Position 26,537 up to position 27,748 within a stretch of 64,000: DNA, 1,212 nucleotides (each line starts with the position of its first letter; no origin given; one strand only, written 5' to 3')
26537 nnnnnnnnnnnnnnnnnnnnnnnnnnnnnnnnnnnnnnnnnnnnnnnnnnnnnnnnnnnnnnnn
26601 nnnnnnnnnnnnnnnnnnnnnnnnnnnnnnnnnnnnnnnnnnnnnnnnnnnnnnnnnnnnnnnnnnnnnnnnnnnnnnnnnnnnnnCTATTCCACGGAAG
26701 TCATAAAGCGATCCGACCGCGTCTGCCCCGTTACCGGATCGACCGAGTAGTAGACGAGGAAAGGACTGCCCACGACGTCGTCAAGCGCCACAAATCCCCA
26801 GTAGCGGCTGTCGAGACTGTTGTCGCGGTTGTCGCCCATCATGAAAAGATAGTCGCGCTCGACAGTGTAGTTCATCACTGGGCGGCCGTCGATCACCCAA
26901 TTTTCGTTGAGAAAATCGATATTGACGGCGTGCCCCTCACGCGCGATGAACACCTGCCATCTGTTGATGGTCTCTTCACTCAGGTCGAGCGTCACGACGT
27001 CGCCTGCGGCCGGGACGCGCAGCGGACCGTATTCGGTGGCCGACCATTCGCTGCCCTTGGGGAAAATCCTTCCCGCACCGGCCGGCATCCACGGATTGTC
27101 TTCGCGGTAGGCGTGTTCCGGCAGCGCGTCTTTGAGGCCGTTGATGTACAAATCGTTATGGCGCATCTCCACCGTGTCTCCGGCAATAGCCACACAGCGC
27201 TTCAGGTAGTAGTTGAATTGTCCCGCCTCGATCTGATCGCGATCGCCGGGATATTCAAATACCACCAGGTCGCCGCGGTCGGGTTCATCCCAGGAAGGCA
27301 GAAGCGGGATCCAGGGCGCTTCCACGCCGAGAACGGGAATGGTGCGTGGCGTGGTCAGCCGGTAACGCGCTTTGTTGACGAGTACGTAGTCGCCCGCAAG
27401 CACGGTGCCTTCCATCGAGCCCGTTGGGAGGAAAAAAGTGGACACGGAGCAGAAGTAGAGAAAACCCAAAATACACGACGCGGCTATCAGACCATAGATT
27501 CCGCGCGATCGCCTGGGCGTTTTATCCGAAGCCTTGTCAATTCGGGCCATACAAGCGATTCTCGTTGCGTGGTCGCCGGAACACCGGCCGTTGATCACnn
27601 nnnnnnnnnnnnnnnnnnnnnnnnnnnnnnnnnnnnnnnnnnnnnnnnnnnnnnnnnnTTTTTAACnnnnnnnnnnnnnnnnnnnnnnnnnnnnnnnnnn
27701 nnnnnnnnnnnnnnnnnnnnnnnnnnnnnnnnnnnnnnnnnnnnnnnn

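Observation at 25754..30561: lepA followed by three tandem, catalytically intact signal peptidase I paralogs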

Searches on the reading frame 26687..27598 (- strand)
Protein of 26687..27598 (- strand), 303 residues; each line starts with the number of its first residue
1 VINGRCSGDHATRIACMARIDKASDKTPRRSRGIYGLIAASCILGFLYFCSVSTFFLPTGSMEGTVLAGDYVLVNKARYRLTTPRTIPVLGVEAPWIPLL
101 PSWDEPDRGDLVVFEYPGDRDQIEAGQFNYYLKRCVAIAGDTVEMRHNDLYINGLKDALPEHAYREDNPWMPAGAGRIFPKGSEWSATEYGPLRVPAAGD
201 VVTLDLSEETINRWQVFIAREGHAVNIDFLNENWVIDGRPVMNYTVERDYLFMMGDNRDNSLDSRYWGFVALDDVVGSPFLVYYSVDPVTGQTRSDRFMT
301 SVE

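Call 3: search_protein_families(library=pfam, proteins=[window:26687-27598:-], max_evalue=0.01)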
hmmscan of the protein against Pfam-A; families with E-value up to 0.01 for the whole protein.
window:26687-27598:- (303 aa): 1 family
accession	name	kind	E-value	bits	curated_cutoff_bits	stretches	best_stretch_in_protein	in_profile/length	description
PF10502.14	Peptidase_S26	-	1.4e-35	123.1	22.9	1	38-283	9-167/168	Signal peptidase, peptidase S26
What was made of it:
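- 26687..27550 (-): SpB: signal peptidase I, lineage-specific extra copy of the copy-1 type, 287 aa from ATG MARIDK (the ORF extends to GTG 27598). PF10502 123 bits (call 3).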

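Call 4: search_protein_families(library=ncbifam, proteins=[window:26687-27598:-], max_evalue=0.01)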
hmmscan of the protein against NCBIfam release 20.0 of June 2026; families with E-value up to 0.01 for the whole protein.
window:26687-27598:- (303 aa): 5 families
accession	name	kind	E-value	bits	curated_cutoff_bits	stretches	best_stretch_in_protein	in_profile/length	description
TIGR02227.1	sigpep_I_bact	equivalog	2.8e-35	121.6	47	1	39-286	7-161/162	signal peptidase I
NF008114.0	PRK10861.1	equivalog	1e-22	80.9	277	2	229-289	247-307/324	signal peptidase I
TIGR02771.1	TraF_Ti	equivalog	7.9e-11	41.8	100.25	2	112-158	61-111/171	conjugative transfer signal peptidase TraF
NF010459.0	PRK13884.1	subfamily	1.3e-07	31.3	156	1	242-275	135-168/178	conjugal transfer peptidase TraF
TIGR02754.1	sod_Ni_protease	equivalog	0.0029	18.1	63.25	0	246-277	55-86/90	nickel-type superoxide dismutase maturation protease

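Call 16: find_homologous_proteins(query=window:26687-27550:-, max_evalue=1e-10)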
Query window:26687-27550:- (287 aa): 6724 proteins with E <= 1e-10 among 8000 candidates; the best 120 are listed.
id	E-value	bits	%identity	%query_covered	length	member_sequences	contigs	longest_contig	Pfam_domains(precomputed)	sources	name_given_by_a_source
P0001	4.0e-163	560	83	100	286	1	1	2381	PF10502.15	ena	-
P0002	4.5e-152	524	93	84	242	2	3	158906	PF10502.15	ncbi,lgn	-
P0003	7.8e-78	280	53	84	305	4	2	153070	PF10502.15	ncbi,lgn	-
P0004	6.3e-76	274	49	90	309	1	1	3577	PF10502.15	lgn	-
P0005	9.4e-75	270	48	91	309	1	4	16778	PF10502.15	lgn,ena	-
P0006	1.3e-74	269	48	91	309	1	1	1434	PF10502.15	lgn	-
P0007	2.5e-74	268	49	89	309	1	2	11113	PF10502.15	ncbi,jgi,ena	-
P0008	4.6e-74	267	48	88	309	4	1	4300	PF10502.15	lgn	-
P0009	1.7e-73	266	48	89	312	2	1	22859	PF10502.15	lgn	-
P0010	2.7e-73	265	46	91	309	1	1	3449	PF10502.15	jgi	-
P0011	3.0e-73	265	47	91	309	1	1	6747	PF10502.15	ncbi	-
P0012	6.4e-73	264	47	87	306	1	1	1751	PF10502.15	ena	-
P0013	1.3e-72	263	51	82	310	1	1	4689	PF10502.15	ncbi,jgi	jgi:signal peptidase I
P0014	2.0e-72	262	46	88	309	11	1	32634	PF10502.15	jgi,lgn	jgi:signal peptidase I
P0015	3.5e-72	261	50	87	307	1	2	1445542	PF10502.15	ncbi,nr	ncbi:MAG: signal peptidase I [Candidatus Kapabacteria bacterium]|nr:signal peptidase I [Ignavibacter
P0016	1.1e-71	260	48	87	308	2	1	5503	PF10502.15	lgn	-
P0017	1.5e-71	259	48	87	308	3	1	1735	PF10502.15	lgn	-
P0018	1.9e-71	259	48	87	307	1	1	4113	PF10502.15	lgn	-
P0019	2.5e-71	259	44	94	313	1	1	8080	PF10502.15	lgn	-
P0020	2.7e-71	258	47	88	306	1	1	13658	PF10502.15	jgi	jgi:signal peptidase I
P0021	5.3e-71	257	47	89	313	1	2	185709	PF10502.15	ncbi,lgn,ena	-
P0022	7.5e-71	257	44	93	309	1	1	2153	PF10502.15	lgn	-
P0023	1.0e-70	256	48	87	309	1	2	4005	PF10502.15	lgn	-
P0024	1.1e-70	256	45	92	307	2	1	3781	PF10502.15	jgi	jgi:signal peptidase I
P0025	1.2e-70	256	49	87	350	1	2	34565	PF10502.15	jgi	jgi:signal peptidase I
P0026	1.4e-70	256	45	94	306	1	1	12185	PF10502.15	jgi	jgi:signal peptidase I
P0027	1.5e-70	256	44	93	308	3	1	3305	PF10502.15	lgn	-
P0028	1.6e-70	256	46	91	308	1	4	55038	PF10502.15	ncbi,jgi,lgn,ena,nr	ncbi:MAG: signal peptidase I [Candidatus Kapaibacterium sp.]|jgi:signal peptidase I|nr:signal peptid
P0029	1.8e-70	256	47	88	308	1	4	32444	PF10502.15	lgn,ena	-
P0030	1.9e-70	256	44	94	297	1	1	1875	PF10502.15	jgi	jgi:signal peptidase I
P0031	2.6e-70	255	47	87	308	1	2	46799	PF10502.15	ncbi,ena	-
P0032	2.7e-70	255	46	87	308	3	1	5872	PF10502.15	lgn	-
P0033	4.0e-70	255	45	89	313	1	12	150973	PF10502.15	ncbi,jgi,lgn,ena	-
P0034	7.8e-70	254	47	89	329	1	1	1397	PF10502.15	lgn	-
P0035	1.1e-69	253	48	86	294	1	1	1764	PF10502.15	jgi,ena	-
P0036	1.2e-69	253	45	93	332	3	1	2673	PF10502.15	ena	-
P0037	1.3e-69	253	47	93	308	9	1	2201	PF10502.15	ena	-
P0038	1.3e-69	253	43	92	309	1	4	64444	PF10502.15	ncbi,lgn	-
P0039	1.4e-69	253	47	87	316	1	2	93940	PF10502.15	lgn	-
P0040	1.4e-69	253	46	89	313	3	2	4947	PF10502.15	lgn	-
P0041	2.1e-69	252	47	86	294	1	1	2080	PF10502.15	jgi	jgi:signal peptidase I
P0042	2.8e-69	252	46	92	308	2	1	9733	PF10502.15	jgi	jgi:signal peptidase I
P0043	3.7e-69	251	46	86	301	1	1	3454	PF10502.15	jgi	jgi:signal peptidase I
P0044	5.3e-69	251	46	93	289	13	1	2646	PF10502.15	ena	-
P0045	5.8e-69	251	46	89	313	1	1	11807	PF10502.15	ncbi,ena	-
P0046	6.8e-69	251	46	88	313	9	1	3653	PF10502.15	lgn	-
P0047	8.0e-69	250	50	88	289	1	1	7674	PF10502.15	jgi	-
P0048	1.2e-68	250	46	89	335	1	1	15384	PF10502.15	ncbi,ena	-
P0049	2.0e-68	249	44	96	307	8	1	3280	PF10502.15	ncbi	-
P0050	2.2e-68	249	48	88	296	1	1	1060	PF10502.15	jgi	jgi:signal peptidase I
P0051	2.6e-68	249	46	93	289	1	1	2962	PF10502.15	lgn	-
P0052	2.9e-68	248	44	93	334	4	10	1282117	PF10502.15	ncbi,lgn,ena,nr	ncbi:MAG: signal peptidase I [Ignavibacteriae bacterium]|nr:signal peptidase I [Ignavibacteriota bac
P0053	3.0e-68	248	46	87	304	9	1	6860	PF10502.15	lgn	-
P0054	3.6e-68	248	47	87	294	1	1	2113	PF10502.15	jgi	jgi:signal peptidase I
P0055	3.7e-68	248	46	93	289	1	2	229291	PF10502.15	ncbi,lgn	ncbi:MAG: signal peptidase I [Bacteroidota bacterium]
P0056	4.7e-68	248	46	87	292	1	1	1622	PF10502.15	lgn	-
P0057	5.0e-68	248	46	90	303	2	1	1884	PF10502.15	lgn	-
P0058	5.3e-68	248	45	89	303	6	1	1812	PF10502.15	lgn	-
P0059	5.6e-68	248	45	88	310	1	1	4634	PF10502.15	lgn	-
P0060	7.4e-68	247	46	87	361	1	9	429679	PF10502.15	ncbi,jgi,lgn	jgi:signal peptidase I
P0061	7.6e-68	247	48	88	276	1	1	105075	PF10502.15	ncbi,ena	-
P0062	1.0e-67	247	47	88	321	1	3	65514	PF10502.15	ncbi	-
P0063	1.1e-67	247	45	86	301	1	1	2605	PF10502.15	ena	-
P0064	1.2e-67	246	45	87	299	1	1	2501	PF10502.15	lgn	-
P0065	1.7e-67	246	46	93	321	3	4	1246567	PF10502.15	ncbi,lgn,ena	-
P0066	2.2e-67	246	44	88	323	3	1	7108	PF10502.15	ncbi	-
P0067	2.3e-67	245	47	83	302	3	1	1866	PF10502.15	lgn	-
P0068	3.2e-67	245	48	85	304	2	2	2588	PF10502.15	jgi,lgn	jgi:signal peptidase I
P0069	3.2e-67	245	49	84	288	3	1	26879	PF10502.15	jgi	-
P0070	4.6e-67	245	43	93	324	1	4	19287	PF10502.15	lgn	-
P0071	4.8e-67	244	46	88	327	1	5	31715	PF10502.15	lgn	-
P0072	5.5e-67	244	48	83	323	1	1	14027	PF10502.15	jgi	-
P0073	6.3e-67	244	47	83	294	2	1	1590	PF10502.15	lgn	-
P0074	6.5e-67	244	44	87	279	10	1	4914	PF10502.15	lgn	-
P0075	7.0e-67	244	43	98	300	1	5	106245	PF10502.15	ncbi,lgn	-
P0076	8.2e-67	244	44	90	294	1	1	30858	PF10502.15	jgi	jgi:signal peptidase I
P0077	8.6e-67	244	47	88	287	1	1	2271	PF10502.15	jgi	-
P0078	9.1e-67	244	47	88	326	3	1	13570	PF10502.15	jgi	jgi:signal peptidase I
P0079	9.8e-67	243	45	90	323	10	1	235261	PF10502.15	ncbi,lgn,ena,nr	ncbi:MAG: signal peptidase I [Ignavibacteria bacterium]|nr:signal peptidase I [Ignavibacteria bacter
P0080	1.0e-66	243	45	87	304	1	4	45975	PF10502.15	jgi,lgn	jgi:signal peptidase I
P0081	1.0e-66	243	48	83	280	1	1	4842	PF10502.15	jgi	jgi:signal peptidase I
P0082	1.1e-66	243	45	89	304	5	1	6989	PF10502.15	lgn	-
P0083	1.1e-66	243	46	89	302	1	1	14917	PF10502.15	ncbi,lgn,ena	-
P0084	1.9e-66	242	46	92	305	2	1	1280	PF10502.15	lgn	-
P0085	2.0e-66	242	47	90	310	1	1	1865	PF10502.15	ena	-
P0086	2.0e-66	242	44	89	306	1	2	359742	PF10502.15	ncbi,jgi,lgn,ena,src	-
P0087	2.1e-66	242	47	84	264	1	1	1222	PF10502.15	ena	-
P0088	2.3e-66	242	46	86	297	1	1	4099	PF10502.15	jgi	jgi:signal peptidase I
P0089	2.5e-66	242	45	86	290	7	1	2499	PF10502.15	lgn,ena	-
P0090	2.5e-66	242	48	83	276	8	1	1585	PF10502.15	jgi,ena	-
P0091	3.2e-66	242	46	91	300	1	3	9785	PF10502.15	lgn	-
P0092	4.5e-66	241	49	87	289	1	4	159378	PF10502.15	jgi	jgi:signal peptidase I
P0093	4.6e-66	241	45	87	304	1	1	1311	PF10502.15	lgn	-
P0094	4.6e-66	241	43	90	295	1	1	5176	PF10502.15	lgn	-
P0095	4.8e-66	241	46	87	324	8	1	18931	PF10502.15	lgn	-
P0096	5.0e-66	241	45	89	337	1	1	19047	PF10502.15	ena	-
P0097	5.6e-66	241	45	90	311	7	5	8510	PF10502.15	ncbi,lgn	-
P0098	6.4e-66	241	46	85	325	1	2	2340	PF10502.15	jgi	jgi:signal peptidase I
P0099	6.5e-66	241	44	94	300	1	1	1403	PF10502.15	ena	-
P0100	6.7e-66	241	46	87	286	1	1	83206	PF10502.15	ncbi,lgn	-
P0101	7.0e-66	241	46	88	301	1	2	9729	PF10502.15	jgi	jgi:signal peptidase I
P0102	8.1e-66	240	45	86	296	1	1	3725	PF10502.15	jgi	-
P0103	9.4e-66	240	40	100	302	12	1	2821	PF10502.15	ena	-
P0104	9.6e-66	240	43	96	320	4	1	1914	PF10502.15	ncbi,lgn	ncbi:MAG: signal peptidase I [Bacteroidota bacterium]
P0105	1.1e-65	240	46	83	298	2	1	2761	PF10502.15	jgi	jgi:signal peptidase I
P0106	1.1e-65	240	43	94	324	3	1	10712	PF10502.15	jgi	jgi:signal peptidase I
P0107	1.1e-65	240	44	94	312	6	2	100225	PF10502.15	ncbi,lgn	ncbi:MAG: signal peptidase I [Bacteroidota bacterium]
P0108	1.1e-65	240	46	83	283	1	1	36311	PF10502.15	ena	-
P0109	1.1e-65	240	44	89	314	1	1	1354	PF10502.15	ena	-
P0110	1.2e-65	240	45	88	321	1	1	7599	PF10502.15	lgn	-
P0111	1.2e-65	240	46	95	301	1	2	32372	PF10502.15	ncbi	-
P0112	1.3e-65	240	47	89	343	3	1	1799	PF10502.15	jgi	jgi:signal peptidase I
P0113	1.5e-65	240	44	86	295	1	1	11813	PF10502.15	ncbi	-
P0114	1.5e-65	240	43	87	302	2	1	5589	PF10502.15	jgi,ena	-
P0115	1.9e-65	239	43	94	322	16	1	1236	PF10502.15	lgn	-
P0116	1.9e-65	239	44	92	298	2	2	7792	PF10502.15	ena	-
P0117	2.2e-65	239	45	88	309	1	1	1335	PF10502.15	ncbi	-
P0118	2.3e-65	239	46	89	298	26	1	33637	PF10502.15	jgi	jgi:signal peptidase I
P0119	3.4e-65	238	46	87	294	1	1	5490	PF10502.15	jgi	jgi:signal peptidase I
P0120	3.8e-65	238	47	88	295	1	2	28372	PF10502.15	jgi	-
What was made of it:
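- In the database search SpB's margin for SpA over other copy-1 proteins is small, 280 against 274 bits (call 16). Its best non-orthologous hit is still SpA (call 16). No donor-like sequence exists above 53% identity (call 16).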

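Call 17: find_encoding_contigs(protein=P0001, flank=5000, max_places=4)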
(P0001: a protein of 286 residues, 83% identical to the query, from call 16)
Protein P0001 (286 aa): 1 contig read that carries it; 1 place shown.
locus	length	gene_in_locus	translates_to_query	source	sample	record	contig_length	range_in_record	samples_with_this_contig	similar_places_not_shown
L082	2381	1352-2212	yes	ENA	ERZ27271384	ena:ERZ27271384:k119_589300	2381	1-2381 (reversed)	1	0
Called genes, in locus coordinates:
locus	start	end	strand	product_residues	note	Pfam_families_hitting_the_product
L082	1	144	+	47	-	?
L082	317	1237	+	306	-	PF10502:Peptidase_S26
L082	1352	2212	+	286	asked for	PF10502:Peptidase_S26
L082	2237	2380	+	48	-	?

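Call 18: find_encoding_contigs(protein=P0003, flank=10000, max_places=4)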
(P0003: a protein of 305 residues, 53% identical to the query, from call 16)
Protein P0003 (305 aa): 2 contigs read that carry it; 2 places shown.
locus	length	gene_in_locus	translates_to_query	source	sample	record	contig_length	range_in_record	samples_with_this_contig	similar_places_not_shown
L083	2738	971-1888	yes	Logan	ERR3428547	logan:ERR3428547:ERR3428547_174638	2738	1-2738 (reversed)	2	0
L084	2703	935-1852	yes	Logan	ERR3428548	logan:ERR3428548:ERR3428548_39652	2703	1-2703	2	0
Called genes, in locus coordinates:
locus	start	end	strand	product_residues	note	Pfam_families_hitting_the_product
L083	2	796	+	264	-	?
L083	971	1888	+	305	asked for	PF10502:Peptidase_S26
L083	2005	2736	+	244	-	?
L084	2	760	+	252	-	?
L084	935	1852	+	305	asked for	PF10502:Peptidase_S26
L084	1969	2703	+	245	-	?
